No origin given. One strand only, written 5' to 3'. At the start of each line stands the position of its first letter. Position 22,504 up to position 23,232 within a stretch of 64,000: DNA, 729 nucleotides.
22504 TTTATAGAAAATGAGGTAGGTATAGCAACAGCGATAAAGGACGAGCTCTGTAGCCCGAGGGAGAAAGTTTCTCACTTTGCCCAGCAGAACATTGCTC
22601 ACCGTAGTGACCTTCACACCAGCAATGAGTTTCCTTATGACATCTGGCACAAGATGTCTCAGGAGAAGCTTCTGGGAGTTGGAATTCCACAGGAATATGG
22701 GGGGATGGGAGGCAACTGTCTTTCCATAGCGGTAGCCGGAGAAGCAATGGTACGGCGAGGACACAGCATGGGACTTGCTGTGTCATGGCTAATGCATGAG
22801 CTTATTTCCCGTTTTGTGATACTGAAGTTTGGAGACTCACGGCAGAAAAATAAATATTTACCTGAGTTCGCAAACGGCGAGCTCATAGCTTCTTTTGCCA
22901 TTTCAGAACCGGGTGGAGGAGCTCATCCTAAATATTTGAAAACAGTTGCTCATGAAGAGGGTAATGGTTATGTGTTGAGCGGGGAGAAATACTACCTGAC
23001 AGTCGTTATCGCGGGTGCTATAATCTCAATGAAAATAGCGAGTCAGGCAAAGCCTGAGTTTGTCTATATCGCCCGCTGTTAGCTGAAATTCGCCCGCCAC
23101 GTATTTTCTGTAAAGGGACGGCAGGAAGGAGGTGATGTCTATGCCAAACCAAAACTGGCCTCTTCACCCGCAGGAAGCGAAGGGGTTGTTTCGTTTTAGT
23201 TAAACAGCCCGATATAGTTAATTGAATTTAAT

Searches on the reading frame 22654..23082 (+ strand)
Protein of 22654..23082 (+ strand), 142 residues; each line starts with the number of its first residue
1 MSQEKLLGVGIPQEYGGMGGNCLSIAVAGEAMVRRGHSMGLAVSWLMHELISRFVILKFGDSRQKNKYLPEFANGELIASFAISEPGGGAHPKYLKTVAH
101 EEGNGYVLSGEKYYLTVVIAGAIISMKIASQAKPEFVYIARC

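Call 12: search_protein_families(library=pfam, proteins=[window:22654-23082:+])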
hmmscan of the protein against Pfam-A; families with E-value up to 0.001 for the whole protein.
window:22654-23082:+ (142 aa): 2 families
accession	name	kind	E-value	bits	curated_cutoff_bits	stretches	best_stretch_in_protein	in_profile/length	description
PF02771.21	Acyl-CoA_dh_N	-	4.7e-14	53.2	22.9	1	2-76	41-113/113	Acyl-CoA dehydrogenase, N-terminal domain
PF02770.24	Acyl-CoA_dh_M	-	1.1e-05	25.9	33.3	1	80-118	1-40/97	Acyl-CoA dehydrogenase, middle domain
